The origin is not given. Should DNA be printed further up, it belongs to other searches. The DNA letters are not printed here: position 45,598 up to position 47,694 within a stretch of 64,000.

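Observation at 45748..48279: Overlapping IMPDH/GMP-reductase-like and ITPase(Ham1)-like gene pair in the accessory block: possible nucleotide-modifying module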

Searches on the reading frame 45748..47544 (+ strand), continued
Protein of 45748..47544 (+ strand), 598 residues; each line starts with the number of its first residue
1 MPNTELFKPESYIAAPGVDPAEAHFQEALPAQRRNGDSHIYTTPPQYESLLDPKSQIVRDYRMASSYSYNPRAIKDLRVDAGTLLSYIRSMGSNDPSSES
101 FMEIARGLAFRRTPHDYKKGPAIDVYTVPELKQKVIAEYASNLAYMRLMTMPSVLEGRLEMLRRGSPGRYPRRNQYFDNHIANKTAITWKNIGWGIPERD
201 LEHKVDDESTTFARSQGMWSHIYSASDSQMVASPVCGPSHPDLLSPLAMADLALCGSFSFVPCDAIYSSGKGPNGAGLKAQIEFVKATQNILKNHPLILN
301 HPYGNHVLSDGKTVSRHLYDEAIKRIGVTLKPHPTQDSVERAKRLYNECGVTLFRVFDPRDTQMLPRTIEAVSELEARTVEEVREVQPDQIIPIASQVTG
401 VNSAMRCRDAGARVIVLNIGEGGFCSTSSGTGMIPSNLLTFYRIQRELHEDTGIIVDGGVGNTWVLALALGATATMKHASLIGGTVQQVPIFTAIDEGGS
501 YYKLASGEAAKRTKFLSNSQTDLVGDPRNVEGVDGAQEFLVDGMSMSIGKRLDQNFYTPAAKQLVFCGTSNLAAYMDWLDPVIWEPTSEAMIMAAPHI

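Call 31: find_encoding_contigs(protein=P0009, flank=10000, max_places=2)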
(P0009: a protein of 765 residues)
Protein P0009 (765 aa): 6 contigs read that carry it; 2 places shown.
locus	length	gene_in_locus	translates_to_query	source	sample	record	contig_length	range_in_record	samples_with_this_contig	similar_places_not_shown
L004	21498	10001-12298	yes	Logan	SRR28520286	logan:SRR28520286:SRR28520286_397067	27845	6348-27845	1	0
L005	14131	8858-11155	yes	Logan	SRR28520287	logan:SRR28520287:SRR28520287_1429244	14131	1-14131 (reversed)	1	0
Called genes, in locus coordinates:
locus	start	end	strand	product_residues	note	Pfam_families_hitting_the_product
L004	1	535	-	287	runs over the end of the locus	PF01040:UbiA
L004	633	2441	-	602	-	PF02621:VitK2_biosynth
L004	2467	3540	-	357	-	-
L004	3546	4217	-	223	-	PF02441:Flavoprotein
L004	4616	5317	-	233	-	PF01209:Ubie_methyltran, PF13489:Methyltransf_23 (weak), PF13847:Methyltransf_31 (weak), PF08241:Methyltransf_11, PF08242:Methyltransf_12, PF13649:Methyltransf_25, PF05148:Methyltransf_8 (weak)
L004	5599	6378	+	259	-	-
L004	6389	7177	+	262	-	PF23914:TPR_CcmH_CycH (faint), PF04733:Coatomer_E (faint), PF09976:TPR_21 (weak), PF24575:TPR_Slam (faint), PF13432:TPR_16, PF14559:TPR_19, PF00515:TPR_1 (weak), PF14559:TPR_19, +11 more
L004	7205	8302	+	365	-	PF04055:Radical_SAM, PF19288:CofH_C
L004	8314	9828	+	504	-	PF00587:tRNA-synt_2b (weak), PF03129:HGTP_anticodon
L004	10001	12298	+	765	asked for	PF01725:Ham1p_like, PF00478:IMPDH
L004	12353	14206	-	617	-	PF01839:FG-GAP (faint), PF13517:FG-GAP_3, PF07593:UnbV_ASPIC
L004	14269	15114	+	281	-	PF03116:NQR2_RnfD_RnfE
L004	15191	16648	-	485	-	PF06863:DUF1254, PF06742:DUF1214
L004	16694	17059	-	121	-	-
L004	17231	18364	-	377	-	-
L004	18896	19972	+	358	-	PF00437:T2SSE, PF25199:nSTAND_NTPase5 (weak)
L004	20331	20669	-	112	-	-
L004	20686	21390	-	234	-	PF01551:Peptidase_M23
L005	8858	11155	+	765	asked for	PF01725:Ham1p_like, PF00478:IMPDH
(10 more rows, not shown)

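Call 33: find_related_loci(query=A5, collection=genome_contigs, flank=8000)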
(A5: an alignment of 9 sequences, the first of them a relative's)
Query A5 (765 aa) in genome_contigs; peptide patterns used: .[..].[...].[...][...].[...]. (x = any residue, [..] = any of these).
38 stretches matched a pattern; 14 encode a relative of the query (tblastn E <= 1e-3); 14 distinct loci.
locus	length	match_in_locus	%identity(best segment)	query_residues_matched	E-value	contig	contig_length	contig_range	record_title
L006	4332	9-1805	41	163-764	2e-126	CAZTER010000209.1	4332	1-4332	MAG TPA_asm: uncultured Bdellovibrionales bacterium isolate SRP107338_co1_92 genome assembly, contig: NODE_30749_length_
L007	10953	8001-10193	35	34-763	4e-114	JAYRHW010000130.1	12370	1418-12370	MAG: Bdellovibrionota bacterium isolate SZ_szas25bin.38 k141_742894, whole genome shotgun sequence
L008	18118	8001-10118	35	34-764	5e-113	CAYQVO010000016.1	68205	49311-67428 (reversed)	MAG TPA_asm: uncultured Bdellovibrionales bacterium isolate SRP239243_co2_48 genome assembly, contig: NODE_454_length_68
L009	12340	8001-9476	37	251-745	5e-87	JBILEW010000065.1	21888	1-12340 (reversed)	MAG: Bdellovibrionota bacterium isolate ME2016-07-29_3300044622_group7_bin183 Rohwer_bin1189_scaffold_1478_c1, whole gen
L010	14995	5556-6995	36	280-764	5e-85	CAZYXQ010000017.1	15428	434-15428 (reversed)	MAG TPA_asm: uncultured Gammaproteobacteria bacterium isolate binchicken_co22_138 genome assembly, contig: NODE_4011_len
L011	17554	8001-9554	35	236-745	2e-79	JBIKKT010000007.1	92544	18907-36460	MAG: Bdellovibrionota bacterium isolate ME2014-08-05_3300044627_group5_bin200 Rohwer_bin1185_scaffold_87_c1, whole genom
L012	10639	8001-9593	35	234-764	3e-78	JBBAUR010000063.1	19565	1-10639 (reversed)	MAG: Bdellovibrionota bacterium isolate EUL_302 ctg63-EUL_302, whole genome shotgun sequence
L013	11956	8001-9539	33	232-746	4e-77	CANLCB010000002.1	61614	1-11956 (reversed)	MAG: Deltaproteobacteria bacterium isolate ZE-Oct18-108 genome assembly, contig: ZE-Oct18-C181, whole genome shotgun seq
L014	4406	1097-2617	32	235-764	7e-74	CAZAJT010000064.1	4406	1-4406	MAG TPA_asm: uncultured Gammaproteobacteria bacterium isolate binchicken_co251_706 genome assembly, contig: NODE_28777_l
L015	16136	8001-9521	32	235-764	1e-72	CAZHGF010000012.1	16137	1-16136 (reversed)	MAG TPA_asm: uncultured Gammaproteobacteria bacterium isolate binchicken_co134_1283 genome assembly, contig: NODE_7784_l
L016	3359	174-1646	30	253-764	1e-64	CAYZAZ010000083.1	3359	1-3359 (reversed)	MAG TPA_asm: uncultured Gammaproteobacteria bacterium isolate SRP050083_co7_250 genome assembly, contig: NODE_41007_leng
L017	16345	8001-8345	30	534-657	1e-5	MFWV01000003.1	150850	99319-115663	MAG: Candidatus Pacebacteria bacterium RIFOXYA1_FULL_38_18 rifoxya1_full_scaffold_18, whole genome shotgun sequence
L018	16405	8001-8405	28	514-657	1e-6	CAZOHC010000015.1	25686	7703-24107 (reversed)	MAG TPA_asm: uncultured Gammaproteobacteria bacterium isolate SRP144015_co1_130 genome assembly, contig: NODE_985_length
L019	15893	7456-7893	26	507-657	2e-4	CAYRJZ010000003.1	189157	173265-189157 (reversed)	MAG TPA_asm: uncultured Gammaproteobacteria bacterium isolate SRP170004_co1_576 genome assembly, contig: NODE_68_length_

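Call 36: search_solved_structures(query=A3, max_evalue=0.001, show_alignments=3)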
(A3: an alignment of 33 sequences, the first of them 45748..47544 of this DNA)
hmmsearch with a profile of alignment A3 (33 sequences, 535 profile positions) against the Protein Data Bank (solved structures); distinct sequences matched with E-value up to 0.001: 78 (the best 60 are shown).
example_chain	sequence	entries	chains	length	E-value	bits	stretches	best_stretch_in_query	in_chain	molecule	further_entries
5j5r_A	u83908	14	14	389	1.2e-26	96.7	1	266-528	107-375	Inosine-5'-monophosphate dehydrogenase,Inosine-5'-monophosphate dehydrogenase | Inosine-5'-monophosphate dehydrogenase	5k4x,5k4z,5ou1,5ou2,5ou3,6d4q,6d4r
4mz1_A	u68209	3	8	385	1.8e-26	96.2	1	273-529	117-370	Inosine-5'-monophosphate dehydrogenase | Inosine monophosphate dehydrogenase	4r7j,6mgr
4mz8_A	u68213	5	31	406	2.1e-26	96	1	273-529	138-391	Inosine-5'-monophosphate dehydrogenase | Inosine-5'-monophosphate dehydrogenase,Inosine-5'-monophosphate dehydrogenase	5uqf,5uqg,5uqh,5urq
7oj2_A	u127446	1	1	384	2.2e-26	95.9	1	273-530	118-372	Inosine-5'-monophosphate dehydrogenase,Inosine-5'-monophosphate dehydrogenase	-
1vrd_A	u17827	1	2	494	2.8e-26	95.5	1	270-528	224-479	inosine-5'-monophosphate dehydrogenase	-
6mgu_A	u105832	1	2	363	4.2e-25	91.7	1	266-531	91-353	Inosine-5'-monophosphate dehydrogenase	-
4mjm_A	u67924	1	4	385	5e-25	91.4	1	272-531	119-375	Inosine-5'-monophosphate dehydrogenase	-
4my1_A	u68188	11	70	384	5e-25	91.4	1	266-531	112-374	Inosine-5'-monophosphate dehydrogenase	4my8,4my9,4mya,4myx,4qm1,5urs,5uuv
3tsb_A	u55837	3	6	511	9.6e-25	90.5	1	272-531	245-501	Inosine-5'-monophosphate dehydrogenase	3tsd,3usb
8pw3_A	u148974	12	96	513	1.4e-24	90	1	272-528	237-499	Inosine-5'-monophosphate dehydrogenase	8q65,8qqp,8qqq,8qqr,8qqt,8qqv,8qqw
5upx_A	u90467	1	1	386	8.5e-24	87.3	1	283-529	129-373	Inosine-5'-monophosphate dehydrogenase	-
5upy_A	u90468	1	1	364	9.9e-24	87.1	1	284-529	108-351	Inosine-5'-monophosphate dehydrogenase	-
9dc8_A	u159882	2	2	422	1.7e-23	86.4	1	268-528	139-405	Inosine-5'-monophosphate dehydrogenase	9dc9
4q32_A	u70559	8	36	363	1.8e-23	86.3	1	284-528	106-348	Inosine-5'-monophosphate dehydrogenase | Inosine-5'-monophosphate dehydrogenase,Inosine-5'-monophosphate dehydrogenase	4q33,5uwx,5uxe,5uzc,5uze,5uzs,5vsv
4zqm_A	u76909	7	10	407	1.9e-23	86.2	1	268-528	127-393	Inosine-5'-monophosphate dehydrogenase,Inosine-5'-monophosphate dehydrogenase | Inosine-5'-monophosphate dehydrogenase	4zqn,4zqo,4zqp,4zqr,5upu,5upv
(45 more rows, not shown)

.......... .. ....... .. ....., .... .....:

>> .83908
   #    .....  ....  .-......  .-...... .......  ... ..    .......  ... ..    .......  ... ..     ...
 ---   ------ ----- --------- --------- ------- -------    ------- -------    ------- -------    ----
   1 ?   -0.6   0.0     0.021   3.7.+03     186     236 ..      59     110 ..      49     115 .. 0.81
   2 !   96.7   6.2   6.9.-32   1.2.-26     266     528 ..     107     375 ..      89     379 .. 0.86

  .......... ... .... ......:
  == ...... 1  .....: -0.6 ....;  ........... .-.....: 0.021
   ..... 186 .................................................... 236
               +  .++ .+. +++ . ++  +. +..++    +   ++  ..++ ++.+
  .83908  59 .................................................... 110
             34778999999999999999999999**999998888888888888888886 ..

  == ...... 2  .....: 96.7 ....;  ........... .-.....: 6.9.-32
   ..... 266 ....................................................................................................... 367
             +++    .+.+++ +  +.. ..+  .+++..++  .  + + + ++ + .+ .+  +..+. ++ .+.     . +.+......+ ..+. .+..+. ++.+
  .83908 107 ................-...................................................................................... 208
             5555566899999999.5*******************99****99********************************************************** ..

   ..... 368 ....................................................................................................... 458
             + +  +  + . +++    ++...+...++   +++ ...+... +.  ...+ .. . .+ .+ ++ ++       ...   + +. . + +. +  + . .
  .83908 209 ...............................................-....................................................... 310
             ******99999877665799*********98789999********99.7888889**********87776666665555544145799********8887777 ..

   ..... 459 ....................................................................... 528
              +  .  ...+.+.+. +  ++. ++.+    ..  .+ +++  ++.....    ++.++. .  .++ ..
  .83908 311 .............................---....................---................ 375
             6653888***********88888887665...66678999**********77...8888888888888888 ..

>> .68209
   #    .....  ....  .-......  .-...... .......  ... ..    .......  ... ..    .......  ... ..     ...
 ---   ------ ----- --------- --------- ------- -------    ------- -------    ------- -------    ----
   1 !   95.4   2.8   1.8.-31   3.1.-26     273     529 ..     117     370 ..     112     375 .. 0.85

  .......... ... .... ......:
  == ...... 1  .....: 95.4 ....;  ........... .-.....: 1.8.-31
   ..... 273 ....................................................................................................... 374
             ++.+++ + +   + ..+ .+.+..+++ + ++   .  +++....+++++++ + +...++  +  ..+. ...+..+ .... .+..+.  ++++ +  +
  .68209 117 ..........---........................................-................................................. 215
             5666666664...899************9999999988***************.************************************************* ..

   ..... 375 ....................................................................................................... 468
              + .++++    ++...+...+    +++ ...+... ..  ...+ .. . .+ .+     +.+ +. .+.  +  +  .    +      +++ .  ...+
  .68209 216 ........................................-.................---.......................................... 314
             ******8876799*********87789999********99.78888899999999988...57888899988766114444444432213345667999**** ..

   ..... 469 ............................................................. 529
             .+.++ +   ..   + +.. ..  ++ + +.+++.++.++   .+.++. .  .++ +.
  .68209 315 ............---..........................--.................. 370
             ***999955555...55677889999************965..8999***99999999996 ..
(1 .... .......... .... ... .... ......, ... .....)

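Call 42: search_protein_families(library=pfam, proteins=[L015:6465-8000:+, L010:881-2398:-, L010:2407-3603:-, L003:11984-13558:-, L011:6994-7725:-, L012:7031-7990:-, L010:5439-7007:+, L008:7878-10130:+], max_evalue=0.01)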
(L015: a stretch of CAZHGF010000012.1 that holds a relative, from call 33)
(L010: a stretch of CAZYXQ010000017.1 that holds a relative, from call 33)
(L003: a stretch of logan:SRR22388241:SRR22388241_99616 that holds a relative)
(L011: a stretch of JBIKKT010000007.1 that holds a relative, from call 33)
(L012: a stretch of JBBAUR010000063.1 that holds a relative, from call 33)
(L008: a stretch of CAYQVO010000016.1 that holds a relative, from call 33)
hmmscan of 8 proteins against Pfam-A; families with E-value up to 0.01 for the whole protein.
L015:6465-8000:+ (511 aa): 5 families
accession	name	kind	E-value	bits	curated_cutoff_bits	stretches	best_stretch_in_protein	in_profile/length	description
PF00117.34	GATase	-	8.1e-44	150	22.8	1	7-186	1-187/190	Glutamine amidotransferase class-I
PF00958.27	GMP_synt_C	-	8.6e-40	135.1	27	1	419-510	1-92/92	GMP synthase C terminal domain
PF02540.23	NAD_synthase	-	4.3e-07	29.7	21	1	213-283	15-85/242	NAD synthase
PF02568.20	ThiI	-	5.6e-05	23.3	20.5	1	216-325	3-117/197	Thiamine biosynthesis protein (ThiI)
PF07722.19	Peptidase_C26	-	7.2e-05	23.1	20.5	1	70-171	100-219/219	Peptidase C26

L010:881-2398:- (505 aa): 4 families
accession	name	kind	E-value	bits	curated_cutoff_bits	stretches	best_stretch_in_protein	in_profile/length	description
PF00117.34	GATase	-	1.7e-43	148.9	22.8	1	3-182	1-188/190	Glutamine amidotransferase class-I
PF00958.27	GMP_synt_C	-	3.9e-35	120.2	27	1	413-504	1-92/92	GMP synthase C terminal domain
PF07722.19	Peptidase_C26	-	3.7e-06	27.3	20.5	1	64-166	98-219/219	Peptidase C26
PF02540.23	NAD_synthase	-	0.00044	19.9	21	1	198-249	7-59/242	NAD synthase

L010:2407-3603:- (398 aa): 6 families
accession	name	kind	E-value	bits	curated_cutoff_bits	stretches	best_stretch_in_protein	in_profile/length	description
PF00478.31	IMPDH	-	1.7e-130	435.5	25.6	1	27-386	1-345/345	IMP dehydrogenase / GMP reductase domain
PF03060.21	NMO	-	1.9e-12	47.7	28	2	165-272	138-241/331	Nitronate monooxygenase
PF01070.24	FMN_dh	-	8.9e-09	35.3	24.9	1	153-257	210-306/350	FMN-dependent dehydrogenase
PF01645.23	Glu_synthase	-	0.0002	21.1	20.4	1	192-254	240-305/369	Conserved region in glutamate synthase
PF01180.27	DHO_dh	-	0.002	17.8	27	1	211-255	227-271/291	Dihydroorotate dehydrogenase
PF00977.27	His_biosynth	-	0.0047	16.8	23.6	0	216-256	182-222/228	Histidine biosynthesis protein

L003:11984-13558:- (524 aa): 1 family
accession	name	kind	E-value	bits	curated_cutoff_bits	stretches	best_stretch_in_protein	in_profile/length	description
PF01070.24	FMN_dh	-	2.7e-63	214.6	24.9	1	137-500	6-349/350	FMN-dependent dehydrogenase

L011:6994-7725:- (243 aa): 1 family
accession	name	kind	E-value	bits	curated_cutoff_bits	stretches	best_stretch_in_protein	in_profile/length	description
PF01725.21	Ham1p_like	-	7.5e-33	114.4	22.5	1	30-231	3-184/186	Ham1 family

L012:7031-7990:- (319 aa): 1 family
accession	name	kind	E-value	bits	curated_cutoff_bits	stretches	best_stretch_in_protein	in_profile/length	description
PF01725.21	Ham1p_like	-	1.6e-28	100.3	22.5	1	115-308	2-183/186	Ham1 family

L010:5439-7007:+ (522 aa): 1 family
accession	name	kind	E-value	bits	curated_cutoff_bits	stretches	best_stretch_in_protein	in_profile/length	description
PF00478.31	IMPDH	-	2.1e-14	53.7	25.6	1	195-479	37-310/345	IMP dehydrogenase / GMP reductase domain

L008:7878-10130:+ (750 aa): 2 families
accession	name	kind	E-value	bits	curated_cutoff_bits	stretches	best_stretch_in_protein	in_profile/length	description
PF01725.21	Ham1p_like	-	1.5e-40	139.5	22.5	1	42-226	3-184/186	Ham1 family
PF00478.31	IMPDH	-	7.5e-25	88.1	25.6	1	413-727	33-328/345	IMP dehydrogenase / GMP reductase domain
